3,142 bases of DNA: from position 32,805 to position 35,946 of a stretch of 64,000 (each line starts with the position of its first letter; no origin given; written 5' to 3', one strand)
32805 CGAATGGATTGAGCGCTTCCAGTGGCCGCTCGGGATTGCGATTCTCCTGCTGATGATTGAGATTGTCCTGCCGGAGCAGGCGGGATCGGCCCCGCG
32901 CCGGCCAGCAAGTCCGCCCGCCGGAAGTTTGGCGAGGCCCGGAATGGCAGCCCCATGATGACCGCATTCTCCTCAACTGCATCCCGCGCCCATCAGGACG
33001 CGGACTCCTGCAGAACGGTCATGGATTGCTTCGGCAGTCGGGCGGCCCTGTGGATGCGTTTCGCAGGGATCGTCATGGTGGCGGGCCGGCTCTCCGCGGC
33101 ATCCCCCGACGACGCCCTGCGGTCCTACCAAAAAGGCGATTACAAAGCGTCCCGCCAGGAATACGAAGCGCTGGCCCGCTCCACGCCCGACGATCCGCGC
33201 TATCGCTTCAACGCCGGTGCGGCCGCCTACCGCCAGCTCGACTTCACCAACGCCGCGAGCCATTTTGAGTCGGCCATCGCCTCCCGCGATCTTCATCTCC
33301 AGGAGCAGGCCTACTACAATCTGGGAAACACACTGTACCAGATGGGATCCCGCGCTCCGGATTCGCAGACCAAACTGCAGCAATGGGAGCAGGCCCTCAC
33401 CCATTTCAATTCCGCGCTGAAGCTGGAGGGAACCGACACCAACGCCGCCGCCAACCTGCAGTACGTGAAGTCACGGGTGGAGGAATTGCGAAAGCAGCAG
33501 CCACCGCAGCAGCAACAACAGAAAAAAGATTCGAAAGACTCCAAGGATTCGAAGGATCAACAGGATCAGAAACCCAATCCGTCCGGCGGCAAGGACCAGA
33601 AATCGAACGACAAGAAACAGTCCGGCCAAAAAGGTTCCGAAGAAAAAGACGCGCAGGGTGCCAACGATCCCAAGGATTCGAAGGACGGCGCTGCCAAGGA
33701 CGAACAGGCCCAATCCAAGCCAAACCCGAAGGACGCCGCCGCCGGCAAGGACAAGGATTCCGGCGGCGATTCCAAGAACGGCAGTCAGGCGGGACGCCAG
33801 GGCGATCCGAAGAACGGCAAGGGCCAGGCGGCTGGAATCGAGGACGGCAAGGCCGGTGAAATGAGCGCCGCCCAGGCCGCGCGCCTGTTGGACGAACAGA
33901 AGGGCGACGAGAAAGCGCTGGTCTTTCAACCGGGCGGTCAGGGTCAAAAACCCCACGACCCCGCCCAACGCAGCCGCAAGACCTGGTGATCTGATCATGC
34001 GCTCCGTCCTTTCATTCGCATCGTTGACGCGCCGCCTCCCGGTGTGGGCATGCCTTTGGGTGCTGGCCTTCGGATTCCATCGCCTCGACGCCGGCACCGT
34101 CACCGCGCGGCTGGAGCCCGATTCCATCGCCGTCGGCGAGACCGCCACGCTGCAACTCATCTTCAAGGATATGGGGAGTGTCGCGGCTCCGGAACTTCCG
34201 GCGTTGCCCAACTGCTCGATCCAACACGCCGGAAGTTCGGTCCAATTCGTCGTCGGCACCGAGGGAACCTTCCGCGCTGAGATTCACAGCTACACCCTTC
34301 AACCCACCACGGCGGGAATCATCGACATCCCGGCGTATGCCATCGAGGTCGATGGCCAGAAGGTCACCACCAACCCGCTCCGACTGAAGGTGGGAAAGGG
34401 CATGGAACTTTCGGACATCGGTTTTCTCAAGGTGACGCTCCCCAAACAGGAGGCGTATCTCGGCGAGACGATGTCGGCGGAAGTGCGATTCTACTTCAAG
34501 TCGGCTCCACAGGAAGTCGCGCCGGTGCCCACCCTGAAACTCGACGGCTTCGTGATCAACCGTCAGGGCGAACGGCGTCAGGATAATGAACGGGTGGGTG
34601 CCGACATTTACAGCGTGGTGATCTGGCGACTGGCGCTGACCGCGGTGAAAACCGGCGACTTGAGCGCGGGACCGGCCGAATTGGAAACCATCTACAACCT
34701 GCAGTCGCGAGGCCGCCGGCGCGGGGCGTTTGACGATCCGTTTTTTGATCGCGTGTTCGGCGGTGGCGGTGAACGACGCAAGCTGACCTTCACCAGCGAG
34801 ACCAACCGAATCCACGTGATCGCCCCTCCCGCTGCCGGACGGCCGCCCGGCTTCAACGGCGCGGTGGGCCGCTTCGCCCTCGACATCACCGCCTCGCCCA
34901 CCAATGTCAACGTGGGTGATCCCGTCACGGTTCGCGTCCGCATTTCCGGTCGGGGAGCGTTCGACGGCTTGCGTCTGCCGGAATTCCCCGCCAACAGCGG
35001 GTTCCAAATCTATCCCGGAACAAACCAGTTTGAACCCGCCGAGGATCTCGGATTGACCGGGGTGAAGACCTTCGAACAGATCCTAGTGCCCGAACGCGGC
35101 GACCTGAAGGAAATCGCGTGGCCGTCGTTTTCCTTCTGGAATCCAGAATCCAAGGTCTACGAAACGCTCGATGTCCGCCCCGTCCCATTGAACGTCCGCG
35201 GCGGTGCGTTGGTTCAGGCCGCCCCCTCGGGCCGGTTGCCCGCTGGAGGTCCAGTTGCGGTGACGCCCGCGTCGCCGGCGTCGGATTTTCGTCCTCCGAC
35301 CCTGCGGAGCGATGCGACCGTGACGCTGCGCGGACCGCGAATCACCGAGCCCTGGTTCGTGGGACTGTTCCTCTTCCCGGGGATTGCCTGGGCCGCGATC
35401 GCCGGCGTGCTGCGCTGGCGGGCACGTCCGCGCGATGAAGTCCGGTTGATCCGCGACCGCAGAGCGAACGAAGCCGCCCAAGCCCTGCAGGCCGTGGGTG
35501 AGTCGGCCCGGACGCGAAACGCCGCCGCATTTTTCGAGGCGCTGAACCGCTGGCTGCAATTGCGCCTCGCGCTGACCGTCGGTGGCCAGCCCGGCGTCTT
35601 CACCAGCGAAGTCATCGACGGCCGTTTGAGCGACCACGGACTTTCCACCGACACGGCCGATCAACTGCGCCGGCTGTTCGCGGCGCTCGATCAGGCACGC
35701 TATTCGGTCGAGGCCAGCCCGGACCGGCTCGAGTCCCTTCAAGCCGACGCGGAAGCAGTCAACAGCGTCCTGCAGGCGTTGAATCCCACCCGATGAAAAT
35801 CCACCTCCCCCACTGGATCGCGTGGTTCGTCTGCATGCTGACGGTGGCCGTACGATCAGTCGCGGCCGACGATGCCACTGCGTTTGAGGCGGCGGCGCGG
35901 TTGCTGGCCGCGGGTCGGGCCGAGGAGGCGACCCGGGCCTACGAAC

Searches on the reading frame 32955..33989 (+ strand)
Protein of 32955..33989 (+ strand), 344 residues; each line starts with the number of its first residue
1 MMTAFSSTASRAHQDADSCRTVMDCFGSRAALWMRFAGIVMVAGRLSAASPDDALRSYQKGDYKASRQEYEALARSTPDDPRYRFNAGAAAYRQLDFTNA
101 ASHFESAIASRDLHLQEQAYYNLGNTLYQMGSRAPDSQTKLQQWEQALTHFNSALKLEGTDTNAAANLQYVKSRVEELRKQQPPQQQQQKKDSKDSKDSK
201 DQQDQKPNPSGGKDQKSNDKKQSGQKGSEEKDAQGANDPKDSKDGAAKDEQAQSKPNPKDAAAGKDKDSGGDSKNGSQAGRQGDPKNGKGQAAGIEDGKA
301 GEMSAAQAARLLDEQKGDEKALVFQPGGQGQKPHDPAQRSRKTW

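Call 53: search_protein_families(library=pfam, proteins=[window:32955-33989:+], max_evalue=0.001)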
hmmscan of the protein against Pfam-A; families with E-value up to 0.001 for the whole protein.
window:32955-33989:+ (344 aa): 5 families
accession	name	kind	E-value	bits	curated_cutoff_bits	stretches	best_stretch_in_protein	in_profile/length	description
PF13414.12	TPR_11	-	8.3e-10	38.6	26.8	1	58-94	5-41/42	TPR repeat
PF00515.34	TPR_1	-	2.6e-08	33.8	27.8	0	139-158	12-31/34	Tetratricopeptide repeat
PF07719.23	TPR_2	-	6.9e-08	32.5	27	0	140-159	13-32/34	Tetratricopeptide repeat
PF13432.12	TPR_16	-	2.6e-07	31.4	32.7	1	58-109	8-59/65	Tetratricopeptide repeat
PF13428.12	TPR_14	-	0.0006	20.7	23.5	0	59-88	13-42/44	Tetratricopeptide repeat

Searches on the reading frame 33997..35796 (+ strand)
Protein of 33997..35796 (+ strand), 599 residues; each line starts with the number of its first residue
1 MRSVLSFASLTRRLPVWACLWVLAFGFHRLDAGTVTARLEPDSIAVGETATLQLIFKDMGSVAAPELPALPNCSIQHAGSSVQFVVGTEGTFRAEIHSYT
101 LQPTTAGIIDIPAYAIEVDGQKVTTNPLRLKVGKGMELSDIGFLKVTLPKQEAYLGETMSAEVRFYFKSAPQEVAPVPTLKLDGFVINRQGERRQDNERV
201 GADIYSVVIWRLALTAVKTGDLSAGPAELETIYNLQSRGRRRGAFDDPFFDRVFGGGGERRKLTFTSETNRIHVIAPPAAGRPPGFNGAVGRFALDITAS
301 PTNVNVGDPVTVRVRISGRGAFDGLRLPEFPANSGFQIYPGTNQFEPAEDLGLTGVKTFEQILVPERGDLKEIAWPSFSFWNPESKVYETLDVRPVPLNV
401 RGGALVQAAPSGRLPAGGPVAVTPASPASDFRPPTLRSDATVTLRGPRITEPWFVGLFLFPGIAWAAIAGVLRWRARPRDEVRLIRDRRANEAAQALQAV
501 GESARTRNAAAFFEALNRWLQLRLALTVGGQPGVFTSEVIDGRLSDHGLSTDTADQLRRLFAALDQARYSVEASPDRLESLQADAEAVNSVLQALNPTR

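Call 53: search_protein_families(library=pfam, proteins=[window:33997-35796:+], max_evalue=0.001)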
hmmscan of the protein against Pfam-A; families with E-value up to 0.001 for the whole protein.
window:33997-35796:+ (599 aa): 1 family
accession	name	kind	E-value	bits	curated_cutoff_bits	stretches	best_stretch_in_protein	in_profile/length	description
PF13584.12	BatD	-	7.6e-20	71.8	24.1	2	38-132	2-92/92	BatD DUF11 like domain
